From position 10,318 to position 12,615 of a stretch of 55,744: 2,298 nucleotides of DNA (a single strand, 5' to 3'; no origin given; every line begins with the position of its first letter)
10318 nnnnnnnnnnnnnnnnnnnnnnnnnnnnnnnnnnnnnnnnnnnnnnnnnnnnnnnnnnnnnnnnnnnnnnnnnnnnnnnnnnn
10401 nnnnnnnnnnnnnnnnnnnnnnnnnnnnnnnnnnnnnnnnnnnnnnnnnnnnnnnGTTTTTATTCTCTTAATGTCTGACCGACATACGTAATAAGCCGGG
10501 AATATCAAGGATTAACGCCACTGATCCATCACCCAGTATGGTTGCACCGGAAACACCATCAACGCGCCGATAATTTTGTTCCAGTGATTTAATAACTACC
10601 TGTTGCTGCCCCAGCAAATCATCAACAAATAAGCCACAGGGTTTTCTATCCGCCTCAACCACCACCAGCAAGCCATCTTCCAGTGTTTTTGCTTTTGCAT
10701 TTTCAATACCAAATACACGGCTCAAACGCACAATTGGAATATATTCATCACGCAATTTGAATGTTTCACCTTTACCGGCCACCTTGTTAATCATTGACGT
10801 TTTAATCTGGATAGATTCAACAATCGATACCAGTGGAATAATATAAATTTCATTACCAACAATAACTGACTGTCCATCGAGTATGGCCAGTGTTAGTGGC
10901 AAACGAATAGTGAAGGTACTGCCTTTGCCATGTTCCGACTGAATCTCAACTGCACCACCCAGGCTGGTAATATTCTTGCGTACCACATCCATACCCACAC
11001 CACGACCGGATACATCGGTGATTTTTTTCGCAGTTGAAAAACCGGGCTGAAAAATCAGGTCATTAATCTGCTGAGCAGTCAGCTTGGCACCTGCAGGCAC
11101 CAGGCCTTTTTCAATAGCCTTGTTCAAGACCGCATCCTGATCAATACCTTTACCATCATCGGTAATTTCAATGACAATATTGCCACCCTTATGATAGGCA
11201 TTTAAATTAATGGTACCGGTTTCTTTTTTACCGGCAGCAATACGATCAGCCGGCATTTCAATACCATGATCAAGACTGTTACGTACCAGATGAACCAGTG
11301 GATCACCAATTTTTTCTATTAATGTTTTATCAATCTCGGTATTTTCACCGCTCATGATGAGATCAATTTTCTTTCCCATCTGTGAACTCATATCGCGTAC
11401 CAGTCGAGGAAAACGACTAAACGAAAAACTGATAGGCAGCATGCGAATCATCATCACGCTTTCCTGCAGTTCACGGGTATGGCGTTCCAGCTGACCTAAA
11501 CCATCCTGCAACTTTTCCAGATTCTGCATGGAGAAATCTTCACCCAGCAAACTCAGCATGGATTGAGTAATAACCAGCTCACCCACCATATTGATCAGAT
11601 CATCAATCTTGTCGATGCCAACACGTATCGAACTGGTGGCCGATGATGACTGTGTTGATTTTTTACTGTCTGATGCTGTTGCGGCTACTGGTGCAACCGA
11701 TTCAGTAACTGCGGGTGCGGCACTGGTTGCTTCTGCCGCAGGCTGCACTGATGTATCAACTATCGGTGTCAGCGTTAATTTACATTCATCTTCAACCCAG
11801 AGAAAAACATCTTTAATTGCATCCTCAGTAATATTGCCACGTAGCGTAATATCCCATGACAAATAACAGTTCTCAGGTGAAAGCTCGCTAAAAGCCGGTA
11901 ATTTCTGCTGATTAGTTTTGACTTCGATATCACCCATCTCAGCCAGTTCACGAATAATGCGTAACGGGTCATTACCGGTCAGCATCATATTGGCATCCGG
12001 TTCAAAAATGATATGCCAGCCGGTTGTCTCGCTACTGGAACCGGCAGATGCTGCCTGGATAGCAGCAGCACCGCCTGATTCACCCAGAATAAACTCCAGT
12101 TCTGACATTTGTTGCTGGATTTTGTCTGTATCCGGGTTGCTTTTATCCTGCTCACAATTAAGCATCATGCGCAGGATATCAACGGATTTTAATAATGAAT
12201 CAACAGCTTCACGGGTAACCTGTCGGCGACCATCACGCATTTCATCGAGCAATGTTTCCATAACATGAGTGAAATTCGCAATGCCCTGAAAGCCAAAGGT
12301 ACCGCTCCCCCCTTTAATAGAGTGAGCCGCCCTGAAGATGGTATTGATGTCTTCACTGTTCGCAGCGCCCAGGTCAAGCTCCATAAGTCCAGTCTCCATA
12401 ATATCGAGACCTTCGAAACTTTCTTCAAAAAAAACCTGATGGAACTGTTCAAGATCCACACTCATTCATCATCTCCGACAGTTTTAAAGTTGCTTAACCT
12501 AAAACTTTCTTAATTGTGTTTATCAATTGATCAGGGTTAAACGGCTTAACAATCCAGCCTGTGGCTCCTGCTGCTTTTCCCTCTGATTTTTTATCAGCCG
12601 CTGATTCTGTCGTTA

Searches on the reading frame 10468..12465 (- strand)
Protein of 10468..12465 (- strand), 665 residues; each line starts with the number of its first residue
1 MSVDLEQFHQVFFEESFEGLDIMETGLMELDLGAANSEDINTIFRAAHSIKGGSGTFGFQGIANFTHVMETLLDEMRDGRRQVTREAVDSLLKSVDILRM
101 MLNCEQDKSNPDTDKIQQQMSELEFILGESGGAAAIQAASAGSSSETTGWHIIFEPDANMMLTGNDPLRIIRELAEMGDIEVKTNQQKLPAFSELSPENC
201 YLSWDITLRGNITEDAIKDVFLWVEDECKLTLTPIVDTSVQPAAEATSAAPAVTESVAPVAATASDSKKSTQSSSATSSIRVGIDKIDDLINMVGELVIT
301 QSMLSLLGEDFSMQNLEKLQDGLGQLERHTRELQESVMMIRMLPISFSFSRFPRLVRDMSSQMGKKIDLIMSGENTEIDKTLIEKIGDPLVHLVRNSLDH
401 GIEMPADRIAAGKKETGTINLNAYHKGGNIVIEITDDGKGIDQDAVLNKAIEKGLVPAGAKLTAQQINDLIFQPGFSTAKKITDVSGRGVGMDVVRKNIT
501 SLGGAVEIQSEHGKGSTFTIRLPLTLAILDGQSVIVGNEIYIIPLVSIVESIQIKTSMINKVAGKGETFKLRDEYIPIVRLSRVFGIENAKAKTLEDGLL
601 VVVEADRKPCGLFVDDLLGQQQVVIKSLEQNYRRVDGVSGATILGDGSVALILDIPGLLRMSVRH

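Call 52: search_protein_families(library=pfam, proteins=[window:10468-12465:-], max_evalue=0.001)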
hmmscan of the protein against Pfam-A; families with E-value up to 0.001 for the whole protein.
window:10468-12465:- (665 aa): 4 families
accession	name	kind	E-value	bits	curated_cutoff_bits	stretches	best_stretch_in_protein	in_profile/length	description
PF01584.24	CheW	-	5.3e-28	97.8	23.5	1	533-661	4-136/138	CheW-like domain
PF02518.31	HATPase_c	-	2.5e-20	73.4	26.4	1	388-525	4-110/111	Histidine kinase-, DNA gyrase B-, and HSP90-like ATPase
PF02895.20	H-kinase_dim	-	6e-20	71.9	23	1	278-340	2-68/68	Signal transducing histidine kinase, homodimeric domain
PF01627.28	Hpt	-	2.7e-17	63.2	24.6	1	8-97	2-80/84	Hpt domain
